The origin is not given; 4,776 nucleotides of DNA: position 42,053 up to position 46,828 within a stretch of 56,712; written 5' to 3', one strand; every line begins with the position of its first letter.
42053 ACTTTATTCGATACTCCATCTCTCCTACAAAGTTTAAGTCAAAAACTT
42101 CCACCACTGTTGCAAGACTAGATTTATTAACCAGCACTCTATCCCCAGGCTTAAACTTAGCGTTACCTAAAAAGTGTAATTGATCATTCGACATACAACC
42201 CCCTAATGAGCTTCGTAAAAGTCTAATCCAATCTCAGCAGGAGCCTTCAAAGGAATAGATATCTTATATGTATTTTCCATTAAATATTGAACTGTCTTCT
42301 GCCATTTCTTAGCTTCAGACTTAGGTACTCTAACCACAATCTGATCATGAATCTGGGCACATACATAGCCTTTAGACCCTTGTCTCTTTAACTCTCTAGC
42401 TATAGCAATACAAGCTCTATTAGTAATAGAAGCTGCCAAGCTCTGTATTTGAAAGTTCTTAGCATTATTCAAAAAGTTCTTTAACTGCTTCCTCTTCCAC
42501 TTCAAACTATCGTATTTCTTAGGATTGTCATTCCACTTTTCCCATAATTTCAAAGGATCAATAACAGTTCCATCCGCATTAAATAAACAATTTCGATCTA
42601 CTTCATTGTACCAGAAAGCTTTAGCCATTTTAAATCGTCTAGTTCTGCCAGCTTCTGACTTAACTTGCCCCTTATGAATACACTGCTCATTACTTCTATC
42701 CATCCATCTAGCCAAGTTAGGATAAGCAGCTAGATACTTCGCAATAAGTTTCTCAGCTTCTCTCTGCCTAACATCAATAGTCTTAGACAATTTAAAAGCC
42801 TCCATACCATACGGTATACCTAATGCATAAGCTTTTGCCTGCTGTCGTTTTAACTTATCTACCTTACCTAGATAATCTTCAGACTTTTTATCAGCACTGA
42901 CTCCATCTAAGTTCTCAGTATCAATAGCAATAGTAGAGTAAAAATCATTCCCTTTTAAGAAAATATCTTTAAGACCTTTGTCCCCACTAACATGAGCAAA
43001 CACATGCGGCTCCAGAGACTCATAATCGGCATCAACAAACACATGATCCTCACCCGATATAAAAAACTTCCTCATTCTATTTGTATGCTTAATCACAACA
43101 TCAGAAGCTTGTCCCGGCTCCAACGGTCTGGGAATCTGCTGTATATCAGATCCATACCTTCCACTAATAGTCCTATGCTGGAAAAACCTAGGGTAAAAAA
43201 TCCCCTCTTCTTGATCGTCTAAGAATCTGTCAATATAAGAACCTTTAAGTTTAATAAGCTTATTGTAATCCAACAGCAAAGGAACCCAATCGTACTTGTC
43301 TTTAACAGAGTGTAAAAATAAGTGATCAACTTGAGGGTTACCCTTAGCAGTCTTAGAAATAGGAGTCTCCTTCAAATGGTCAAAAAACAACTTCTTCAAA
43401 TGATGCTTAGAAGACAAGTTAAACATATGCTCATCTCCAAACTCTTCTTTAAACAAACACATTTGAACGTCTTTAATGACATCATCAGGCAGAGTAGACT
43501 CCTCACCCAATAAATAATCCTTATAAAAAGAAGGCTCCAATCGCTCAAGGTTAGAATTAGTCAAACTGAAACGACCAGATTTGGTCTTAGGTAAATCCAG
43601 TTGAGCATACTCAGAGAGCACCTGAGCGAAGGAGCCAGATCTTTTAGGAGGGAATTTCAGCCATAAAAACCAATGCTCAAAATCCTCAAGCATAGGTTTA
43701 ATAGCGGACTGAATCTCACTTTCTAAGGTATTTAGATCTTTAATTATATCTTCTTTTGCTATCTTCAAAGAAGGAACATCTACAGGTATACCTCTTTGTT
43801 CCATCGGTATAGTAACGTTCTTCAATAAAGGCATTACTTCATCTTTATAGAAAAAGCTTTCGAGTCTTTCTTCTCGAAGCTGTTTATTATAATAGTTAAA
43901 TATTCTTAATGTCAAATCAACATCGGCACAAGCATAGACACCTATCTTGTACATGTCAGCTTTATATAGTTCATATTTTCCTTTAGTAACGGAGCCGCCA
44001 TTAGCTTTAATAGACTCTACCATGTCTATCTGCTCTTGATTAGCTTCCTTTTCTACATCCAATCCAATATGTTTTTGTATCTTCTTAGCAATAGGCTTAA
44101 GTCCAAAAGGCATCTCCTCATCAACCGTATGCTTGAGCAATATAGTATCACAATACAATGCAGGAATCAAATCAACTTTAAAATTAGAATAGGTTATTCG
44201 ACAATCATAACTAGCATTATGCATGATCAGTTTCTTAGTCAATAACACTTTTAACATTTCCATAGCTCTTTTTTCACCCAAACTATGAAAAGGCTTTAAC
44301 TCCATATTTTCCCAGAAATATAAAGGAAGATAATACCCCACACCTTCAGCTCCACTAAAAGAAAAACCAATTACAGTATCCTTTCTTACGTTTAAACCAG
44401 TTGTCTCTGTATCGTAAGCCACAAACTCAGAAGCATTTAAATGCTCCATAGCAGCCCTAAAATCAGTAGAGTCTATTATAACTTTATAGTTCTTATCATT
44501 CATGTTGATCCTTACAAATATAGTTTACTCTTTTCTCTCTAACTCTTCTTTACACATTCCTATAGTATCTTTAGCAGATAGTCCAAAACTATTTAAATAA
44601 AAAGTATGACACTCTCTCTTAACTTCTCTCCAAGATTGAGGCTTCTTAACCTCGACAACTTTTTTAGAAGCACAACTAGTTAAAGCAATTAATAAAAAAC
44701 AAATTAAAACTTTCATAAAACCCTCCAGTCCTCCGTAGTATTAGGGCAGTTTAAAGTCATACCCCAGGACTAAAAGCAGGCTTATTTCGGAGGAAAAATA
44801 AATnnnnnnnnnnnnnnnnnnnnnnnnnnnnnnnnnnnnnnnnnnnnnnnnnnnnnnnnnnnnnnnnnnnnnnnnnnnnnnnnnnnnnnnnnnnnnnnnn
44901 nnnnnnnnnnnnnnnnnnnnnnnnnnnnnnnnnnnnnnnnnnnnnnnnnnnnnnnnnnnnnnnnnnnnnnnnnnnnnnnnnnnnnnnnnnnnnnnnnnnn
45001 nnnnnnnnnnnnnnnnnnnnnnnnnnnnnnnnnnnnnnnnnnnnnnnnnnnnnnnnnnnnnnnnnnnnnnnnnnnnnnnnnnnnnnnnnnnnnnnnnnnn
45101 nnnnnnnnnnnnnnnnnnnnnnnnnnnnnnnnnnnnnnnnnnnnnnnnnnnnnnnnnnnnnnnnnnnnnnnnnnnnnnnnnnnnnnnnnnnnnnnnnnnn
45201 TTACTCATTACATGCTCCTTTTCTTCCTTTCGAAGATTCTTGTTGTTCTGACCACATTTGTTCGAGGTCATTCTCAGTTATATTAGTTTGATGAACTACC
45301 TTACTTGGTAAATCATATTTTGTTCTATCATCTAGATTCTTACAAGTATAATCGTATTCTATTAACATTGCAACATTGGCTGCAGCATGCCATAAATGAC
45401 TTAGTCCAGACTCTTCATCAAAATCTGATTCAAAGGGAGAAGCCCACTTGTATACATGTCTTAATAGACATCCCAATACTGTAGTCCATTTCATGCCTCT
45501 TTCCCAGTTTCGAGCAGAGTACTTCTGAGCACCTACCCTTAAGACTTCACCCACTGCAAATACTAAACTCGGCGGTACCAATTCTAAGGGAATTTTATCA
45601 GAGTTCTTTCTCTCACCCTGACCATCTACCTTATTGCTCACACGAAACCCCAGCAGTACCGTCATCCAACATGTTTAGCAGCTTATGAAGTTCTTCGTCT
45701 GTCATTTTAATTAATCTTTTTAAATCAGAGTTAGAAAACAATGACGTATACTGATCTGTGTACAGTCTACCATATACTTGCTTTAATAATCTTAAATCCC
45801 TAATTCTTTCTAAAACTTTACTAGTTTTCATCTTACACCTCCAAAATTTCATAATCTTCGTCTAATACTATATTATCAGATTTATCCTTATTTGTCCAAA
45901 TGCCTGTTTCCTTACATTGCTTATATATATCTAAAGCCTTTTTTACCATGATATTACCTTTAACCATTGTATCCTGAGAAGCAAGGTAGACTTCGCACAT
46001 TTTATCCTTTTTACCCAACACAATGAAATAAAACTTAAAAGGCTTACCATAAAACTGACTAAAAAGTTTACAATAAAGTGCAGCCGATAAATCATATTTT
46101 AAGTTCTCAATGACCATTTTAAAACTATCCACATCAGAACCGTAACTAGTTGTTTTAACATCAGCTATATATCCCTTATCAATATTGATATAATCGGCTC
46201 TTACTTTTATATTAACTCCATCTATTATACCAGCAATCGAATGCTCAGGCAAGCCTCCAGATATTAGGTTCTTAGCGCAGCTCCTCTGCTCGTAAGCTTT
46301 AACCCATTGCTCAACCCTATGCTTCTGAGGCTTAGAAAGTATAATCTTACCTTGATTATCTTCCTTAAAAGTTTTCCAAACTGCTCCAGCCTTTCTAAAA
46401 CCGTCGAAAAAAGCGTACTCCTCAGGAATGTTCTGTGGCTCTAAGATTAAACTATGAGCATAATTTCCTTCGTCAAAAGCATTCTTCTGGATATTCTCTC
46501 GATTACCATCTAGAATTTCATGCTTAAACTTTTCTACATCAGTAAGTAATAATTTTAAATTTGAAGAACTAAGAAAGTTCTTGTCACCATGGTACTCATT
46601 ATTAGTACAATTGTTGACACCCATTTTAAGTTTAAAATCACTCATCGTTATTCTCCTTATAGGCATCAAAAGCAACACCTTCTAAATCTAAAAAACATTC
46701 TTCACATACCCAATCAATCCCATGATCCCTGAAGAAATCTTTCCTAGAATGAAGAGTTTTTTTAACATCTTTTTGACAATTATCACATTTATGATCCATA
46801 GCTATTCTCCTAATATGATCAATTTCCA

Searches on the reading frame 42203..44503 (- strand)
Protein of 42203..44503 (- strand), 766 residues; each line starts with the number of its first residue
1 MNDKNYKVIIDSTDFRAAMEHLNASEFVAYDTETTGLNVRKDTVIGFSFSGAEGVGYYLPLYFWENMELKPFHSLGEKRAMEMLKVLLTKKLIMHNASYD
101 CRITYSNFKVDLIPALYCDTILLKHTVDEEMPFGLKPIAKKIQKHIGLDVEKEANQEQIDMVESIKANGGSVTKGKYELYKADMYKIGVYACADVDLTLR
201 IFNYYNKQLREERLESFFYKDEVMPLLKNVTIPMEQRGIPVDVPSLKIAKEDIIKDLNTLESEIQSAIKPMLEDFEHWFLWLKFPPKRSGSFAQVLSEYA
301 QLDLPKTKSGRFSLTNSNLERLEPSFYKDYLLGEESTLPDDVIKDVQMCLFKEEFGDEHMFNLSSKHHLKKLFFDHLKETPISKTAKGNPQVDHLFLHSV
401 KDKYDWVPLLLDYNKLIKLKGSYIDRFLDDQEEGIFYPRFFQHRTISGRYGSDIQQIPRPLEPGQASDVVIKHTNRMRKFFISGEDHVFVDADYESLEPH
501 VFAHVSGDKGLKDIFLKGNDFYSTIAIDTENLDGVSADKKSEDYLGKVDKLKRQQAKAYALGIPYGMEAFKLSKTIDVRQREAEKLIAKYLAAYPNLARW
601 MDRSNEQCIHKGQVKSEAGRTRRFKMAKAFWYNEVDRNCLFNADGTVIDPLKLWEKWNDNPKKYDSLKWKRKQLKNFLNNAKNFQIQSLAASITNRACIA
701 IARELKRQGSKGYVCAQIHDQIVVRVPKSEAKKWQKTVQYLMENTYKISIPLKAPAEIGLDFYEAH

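Call 22: search_dna_similar(query=window:42203-44503:-, collection=phages, mode=protein, max_rows=25)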
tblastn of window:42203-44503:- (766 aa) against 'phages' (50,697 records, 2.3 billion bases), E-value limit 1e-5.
Records with a match: 1480; places in all: 1480; records where one place covers at least 80% of the query: 95.
Best place of each record, by identity: <60% 1480.
By first word of the organism name: Vibrio 319; Bacillus 198; Salmonella 151; Enterococcus 114; Klebsiella 78; Listeria 69; Gordonia 68; Acinetobacter 50; Erwinia 49; Clostridium 47; and 61 more.
By host as written in the record: - 392; Listeria monocytogenes 49; Erwinia amylovora 42; Gordonia rubripertincta NRRL B-16540 33; Enterococcus faecalis 32; Salmonella enterica subsp. enterica serovar Enteritidis PT1 32; Bacillus cereus 31; Clostridium sporogenes ATCC-15579 30; and 354 more.
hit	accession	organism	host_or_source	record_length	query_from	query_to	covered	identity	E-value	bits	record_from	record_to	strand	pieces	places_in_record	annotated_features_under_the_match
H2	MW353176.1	Flavobacterium phage vB_FspM_immuto_3-5A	Flavobacterium sp. LMO8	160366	19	766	98%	44.8%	0e+0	612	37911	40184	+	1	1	DNA polymerase family A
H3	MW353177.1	Flavobacterium phage vB_FspM_immuto_13-6C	Flavobacterium sp. LMO8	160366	19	766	98%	44.8%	0e+0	612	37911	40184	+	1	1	DNA polymerase family A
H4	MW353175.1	Flavobacterium phage vB_FspM_immuto_2-6A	Flavobacterium sp. LMO8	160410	19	766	98%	44.8%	0e+0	611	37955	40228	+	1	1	DNA polymerase family A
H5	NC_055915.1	Flavobacterium phage vB_FspM_immuto_2-6A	Flavobacterium sp. LMO8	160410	19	766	98%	44.8%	0e+0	611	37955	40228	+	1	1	DNA polymerase family A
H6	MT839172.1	Bacteriophage sp.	human fecal samples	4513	26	766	92%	27.1%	1e-31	208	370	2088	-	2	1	record has no annotation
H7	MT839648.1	Bacteriophage sp.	human fecal samples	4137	22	766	92%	26.6%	9e-32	213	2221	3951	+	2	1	record has no annotation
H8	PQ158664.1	Thermus phage P23-45_stolb1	Thermus thermophilus HB8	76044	4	743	97%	25.3%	6e-33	143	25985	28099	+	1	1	DNA polymerase | HTH domain protein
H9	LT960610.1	Bacillus phage SBSphiC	Bacillus subtilis BEST7003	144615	5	762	99%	24.4%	7e-32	140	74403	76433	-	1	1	record has no annotation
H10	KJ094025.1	Listeria phage LP-032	Listeria monocytogenes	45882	5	759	92%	25.9%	1e-24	185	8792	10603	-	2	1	DNA polymerase I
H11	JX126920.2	Listeria phage LP-037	-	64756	5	759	92%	25.9%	1e-24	185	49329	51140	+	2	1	DNA polymerase I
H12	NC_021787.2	Listeria phage LP-037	-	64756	5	759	92%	25.9%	1e-24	185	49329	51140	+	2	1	DNA polymerase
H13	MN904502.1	Listeria phage LP-018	Listeria monocytogenes FSL F6-367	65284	5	759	92%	25.9%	1e-24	185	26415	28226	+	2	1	DNA polymerase I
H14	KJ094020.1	Listeria phage LP-026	Listeria monocytogenes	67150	5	759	92%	25.9%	1e-24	185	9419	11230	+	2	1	DNA polymerase I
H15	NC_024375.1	Listeria phage LP-026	Listeria monocytogenes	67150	5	759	92%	25.9%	1e-24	185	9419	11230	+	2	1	DNA polymerase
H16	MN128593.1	Listeria phage LP-031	Listeria monocytogenes FSL F6-367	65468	5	759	92%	25.9%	1e-24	185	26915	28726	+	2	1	DNA polymerase I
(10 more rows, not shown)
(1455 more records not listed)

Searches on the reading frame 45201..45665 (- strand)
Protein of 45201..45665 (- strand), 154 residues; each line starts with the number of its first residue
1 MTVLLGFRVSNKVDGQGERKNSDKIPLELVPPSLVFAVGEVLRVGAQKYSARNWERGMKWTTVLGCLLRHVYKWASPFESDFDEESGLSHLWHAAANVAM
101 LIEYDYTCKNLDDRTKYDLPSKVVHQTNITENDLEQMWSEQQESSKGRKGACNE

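Call 21: search_protein_families(library=phrogs, proteins=[window:45201-45665:-], max_evalue=0.001)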
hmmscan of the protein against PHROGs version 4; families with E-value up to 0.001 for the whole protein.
window:45201-45665:- (154 aa): 9 families
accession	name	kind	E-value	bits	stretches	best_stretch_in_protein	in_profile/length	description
phrog_801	-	DNA, RNA and nucleotide metabolism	1.3e-29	105.2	1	13-145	96-231/476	dATP / dGTP pyrophosphohydrolase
phrog_2252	-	lysis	1e-22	82.2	1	12-142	100-229/285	endolysin; inhibits RNA polymerase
phrog_37590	-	unknown function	1.8e-20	74.3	1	10-117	38-155/341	-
phrog_11257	-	unknown function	1.6e-16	61.9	1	15-128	11-122/200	-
phrog_19680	-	unknown function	1.6e-13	52.2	1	13-107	86-182/188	-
phrog_16254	-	unknown function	9.2e-12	46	1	13-116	15-118/377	-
phrog_5332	-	unknown function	1.9e-08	35.1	1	20-116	118-212/215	-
phrog_5033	-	lysis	1.8e-07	32.3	1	14-105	75-168/178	endolysin; inhibits RNA polymerase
phrog_18716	-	unknown function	1.8e-05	25.9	1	23-108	22-100/114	-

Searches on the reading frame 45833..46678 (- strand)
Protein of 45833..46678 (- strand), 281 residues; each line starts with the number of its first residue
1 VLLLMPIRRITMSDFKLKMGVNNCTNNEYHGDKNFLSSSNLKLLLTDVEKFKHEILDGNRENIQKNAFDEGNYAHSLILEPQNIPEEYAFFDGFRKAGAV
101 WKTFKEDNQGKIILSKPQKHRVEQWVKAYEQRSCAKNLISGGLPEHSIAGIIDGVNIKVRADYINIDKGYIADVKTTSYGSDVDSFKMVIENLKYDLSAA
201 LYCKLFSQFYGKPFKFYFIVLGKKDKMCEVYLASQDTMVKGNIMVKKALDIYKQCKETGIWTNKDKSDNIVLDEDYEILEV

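Call 20: search_protein_families(library=pfam, proteins=[window:45833-46678:-], max_evalue=0.01)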
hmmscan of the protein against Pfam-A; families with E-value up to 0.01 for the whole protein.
window:45833-46678:- (281 aa): 1 family
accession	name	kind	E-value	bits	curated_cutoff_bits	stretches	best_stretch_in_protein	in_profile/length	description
PF12684.13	DUF3799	-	1.4e-28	100.7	26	1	37-262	1-221/233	PDDEXK-like domain of unknown function (DUF3799)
